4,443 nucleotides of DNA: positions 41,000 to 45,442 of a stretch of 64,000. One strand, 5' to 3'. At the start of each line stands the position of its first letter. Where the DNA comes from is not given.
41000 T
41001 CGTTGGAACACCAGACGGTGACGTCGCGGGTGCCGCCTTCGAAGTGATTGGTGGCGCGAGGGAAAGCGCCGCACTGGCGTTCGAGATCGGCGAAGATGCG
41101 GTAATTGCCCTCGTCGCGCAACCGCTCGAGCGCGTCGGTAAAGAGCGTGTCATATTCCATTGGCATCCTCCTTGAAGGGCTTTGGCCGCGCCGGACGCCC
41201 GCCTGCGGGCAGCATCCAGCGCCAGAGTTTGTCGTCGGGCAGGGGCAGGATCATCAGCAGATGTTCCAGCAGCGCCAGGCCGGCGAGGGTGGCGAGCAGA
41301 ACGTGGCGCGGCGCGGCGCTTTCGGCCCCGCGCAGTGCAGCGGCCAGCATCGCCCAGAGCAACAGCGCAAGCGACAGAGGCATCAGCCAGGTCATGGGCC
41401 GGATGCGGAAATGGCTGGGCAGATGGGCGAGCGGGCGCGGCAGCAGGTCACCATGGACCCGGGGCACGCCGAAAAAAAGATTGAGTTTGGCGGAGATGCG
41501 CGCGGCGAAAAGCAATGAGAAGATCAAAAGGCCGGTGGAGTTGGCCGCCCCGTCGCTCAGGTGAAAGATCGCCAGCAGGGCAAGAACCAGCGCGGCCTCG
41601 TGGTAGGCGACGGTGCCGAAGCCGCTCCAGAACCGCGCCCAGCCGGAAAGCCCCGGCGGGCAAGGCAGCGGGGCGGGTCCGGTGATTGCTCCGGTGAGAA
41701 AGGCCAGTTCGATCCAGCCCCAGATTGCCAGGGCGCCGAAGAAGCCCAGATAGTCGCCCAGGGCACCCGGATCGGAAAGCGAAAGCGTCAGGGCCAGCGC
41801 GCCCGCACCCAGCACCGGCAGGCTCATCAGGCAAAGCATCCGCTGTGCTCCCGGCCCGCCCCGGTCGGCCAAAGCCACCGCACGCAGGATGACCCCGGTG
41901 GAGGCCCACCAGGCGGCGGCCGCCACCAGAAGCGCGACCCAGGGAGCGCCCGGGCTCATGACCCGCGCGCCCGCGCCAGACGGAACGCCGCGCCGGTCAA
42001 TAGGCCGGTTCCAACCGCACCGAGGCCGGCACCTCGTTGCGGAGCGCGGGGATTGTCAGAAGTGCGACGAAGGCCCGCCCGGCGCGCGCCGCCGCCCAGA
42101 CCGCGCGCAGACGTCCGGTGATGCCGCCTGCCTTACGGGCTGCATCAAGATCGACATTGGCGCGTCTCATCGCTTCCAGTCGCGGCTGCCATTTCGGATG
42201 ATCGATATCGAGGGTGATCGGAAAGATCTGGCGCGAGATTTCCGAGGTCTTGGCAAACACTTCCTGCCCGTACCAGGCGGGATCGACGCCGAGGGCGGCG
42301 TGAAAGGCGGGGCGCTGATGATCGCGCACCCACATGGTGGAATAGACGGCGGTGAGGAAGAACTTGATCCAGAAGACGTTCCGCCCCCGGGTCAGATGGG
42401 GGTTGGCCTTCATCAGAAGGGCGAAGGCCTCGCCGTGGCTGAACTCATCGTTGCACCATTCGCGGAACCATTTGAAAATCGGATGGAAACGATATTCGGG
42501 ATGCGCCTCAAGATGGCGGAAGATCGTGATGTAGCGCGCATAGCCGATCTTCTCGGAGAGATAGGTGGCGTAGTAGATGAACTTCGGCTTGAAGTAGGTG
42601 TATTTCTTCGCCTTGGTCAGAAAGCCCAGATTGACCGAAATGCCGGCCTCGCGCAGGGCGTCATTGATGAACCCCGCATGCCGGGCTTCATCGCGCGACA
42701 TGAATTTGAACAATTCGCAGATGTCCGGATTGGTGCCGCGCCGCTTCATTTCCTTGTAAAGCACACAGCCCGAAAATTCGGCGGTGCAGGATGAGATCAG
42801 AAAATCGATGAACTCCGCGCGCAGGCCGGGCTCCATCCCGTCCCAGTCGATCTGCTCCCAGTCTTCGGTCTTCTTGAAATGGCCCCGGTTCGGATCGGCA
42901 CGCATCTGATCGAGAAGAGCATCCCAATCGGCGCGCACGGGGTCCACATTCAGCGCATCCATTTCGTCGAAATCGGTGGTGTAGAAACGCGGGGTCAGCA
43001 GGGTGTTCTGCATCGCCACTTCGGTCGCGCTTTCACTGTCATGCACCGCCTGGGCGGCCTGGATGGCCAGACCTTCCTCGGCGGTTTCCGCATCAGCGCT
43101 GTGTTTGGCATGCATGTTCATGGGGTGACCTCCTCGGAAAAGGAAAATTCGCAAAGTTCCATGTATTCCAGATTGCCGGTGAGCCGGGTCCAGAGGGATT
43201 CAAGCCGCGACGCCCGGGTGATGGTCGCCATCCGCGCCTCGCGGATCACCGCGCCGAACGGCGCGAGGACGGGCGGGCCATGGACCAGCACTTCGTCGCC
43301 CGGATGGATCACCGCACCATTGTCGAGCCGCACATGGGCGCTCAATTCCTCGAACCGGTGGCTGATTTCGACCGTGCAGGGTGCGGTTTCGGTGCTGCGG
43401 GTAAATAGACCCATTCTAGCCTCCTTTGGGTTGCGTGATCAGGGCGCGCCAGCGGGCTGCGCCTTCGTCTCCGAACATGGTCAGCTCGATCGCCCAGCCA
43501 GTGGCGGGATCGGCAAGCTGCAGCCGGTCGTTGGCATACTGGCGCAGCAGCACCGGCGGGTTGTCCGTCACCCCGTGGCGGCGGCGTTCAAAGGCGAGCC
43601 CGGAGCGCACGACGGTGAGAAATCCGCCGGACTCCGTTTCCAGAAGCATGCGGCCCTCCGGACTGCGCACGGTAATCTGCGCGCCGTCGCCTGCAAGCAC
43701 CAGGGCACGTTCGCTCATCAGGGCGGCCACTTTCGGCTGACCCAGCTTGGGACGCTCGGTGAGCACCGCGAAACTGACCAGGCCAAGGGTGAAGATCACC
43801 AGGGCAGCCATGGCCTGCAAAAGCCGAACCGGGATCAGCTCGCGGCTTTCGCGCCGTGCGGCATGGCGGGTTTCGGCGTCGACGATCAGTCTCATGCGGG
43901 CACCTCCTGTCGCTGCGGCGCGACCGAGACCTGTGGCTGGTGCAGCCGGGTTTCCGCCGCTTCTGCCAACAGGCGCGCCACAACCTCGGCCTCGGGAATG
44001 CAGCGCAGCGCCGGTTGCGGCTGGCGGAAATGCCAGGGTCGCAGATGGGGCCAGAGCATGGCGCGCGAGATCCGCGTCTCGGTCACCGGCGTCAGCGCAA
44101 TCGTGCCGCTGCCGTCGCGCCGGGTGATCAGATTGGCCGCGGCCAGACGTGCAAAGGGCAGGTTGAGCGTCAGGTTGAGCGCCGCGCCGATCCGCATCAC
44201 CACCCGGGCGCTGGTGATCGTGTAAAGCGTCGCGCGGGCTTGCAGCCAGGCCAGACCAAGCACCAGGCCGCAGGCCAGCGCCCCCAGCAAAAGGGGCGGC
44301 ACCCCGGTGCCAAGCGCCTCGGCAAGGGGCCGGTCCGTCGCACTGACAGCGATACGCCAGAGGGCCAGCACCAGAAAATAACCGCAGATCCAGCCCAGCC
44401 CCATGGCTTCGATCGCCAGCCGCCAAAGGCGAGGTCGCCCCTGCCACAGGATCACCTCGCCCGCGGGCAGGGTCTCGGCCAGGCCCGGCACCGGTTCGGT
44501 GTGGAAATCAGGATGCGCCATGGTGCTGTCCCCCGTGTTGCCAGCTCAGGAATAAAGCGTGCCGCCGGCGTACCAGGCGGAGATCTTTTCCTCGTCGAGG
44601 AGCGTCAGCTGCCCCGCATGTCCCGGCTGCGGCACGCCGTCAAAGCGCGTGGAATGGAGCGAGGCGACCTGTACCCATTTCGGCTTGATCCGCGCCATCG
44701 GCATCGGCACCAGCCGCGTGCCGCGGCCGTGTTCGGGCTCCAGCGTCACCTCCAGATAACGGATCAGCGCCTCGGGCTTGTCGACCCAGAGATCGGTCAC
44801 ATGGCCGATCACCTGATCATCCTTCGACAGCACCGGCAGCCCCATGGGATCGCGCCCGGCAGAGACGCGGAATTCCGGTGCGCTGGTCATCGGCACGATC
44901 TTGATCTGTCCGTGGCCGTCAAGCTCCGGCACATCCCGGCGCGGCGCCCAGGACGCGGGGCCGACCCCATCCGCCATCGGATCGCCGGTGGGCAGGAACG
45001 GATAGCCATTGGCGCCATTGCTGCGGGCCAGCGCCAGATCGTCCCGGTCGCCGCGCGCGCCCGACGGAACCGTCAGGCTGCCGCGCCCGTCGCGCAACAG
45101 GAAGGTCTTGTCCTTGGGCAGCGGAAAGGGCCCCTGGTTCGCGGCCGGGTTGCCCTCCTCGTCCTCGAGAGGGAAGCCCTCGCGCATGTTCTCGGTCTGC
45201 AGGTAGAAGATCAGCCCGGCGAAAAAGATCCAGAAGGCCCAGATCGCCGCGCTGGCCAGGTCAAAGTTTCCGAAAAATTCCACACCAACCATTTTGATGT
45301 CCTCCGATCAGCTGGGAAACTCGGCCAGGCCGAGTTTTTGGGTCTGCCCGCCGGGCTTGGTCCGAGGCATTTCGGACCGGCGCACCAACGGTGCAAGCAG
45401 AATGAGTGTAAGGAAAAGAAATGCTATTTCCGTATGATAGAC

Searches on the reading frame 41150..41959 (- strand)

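Call 3: search_protein_families(library=pfam, proteins=[window:41150-41959:-])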
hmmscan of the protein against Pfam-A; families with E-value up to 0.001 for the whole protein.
window:41150-41959:- (269 aa): 1 family
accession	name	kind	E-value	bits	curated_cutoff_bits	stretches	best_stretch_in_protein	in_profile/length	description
PF12291.15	DUF3623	-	3.9e-74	249.6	27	1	6-253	4-252/256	Protein of unknown function (DUF3623)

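Call 4: search_protein_families(library=ncbifam, proteins=[window:41150-41959:-])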
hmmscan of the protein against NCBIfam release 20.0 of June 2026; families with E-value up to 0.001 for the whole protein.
window:41150-41959:- (269 aa): 1 family
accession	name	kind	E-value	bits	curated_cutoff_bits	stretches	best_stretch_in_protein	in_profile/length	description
TIGR03055.1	photo_alph_chp2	equivalog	3.3e-62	210.1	164.05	1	9-250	2-245/245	putative photosynthetic complex assembly protein PuhE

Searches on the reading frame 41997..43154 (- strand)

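Call 3: search_protein_families(library=pfam, proteins=[window:41997-43154:-])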
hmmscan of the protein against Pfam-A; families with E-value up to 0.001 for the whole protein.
window:41997-43154:- (385 aa): 1 family
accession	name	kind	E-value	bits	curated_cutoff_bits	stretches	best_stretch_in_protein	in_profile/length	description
PF02915.23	Rubrerythrin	-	1.4e-34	119.9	22.8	1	117-247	1-136/137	Rubrerythrin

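Call 4: search_protein_families(library=ncbifam, proteins=[window:41997-43154:-])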
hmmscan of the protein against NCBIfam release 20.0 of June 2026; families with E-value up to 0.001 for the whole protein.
window:41997-43154:- (385 aa): 2 families
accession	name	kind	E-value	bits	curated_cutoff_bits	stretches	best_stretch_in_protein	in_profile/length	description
TIGR02029.1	AcsF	equivalog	7e-155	515.2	192.5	1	42-371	2-335/337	magnesium-protoporphyrin IX monomethyl ester (oxidative) cyclase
NF010172.0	PRK13654.1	subfamily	1.9e-153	510.9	391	1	32-381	8-360/361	magnesium-protoporphyrin IX monomethyl ester cyclase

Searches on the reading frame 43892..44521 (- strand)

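Call 59: search_protein_families(library=ncbifam, proteins=[window:43892-44521:-], max_evalue=1e-10)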
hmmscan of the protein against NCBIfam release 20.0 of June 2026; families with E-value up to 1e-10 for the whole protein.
window:43892-44521:- (209 aa): 1 family
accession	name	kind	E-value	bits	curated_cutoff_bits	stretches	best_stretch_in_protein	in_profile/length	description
NF040894.1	puhB_PGC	equivalog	9.1e-70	234.1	110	1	4-177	2-176/176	photosynthetic complex putative assembly protein PuhB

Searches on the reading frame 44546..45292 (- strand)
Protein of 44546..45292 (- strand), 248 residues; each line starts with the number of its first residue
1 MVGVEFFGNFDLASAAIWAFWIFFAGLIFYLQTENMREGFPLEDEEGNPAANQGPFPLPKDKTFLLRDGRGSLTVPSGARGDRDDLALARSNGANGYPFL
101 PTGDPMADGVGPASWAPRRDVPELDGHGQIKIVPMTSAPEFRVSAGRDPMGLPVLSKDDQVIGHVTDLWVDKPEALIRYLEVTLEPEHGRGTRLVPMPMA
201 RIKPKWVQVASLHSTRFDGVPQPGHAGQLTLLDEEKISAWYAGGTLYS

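Call 59: search_protein_families(library=ncbifam, proteins=[window:44546-45292:-], max_evalue=1e-10)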
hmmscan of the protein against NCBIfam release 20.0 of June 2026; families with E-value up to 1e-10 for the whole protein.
window:44546-45292:- (248 aa): 1 family
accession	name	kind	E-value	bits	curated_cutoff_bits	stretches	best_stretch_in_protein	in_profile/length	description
TIGR01150.2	puhA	equivalog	5.8e-93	311.1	200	1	5-248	3-253/262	photosynthetic reaction center subunit H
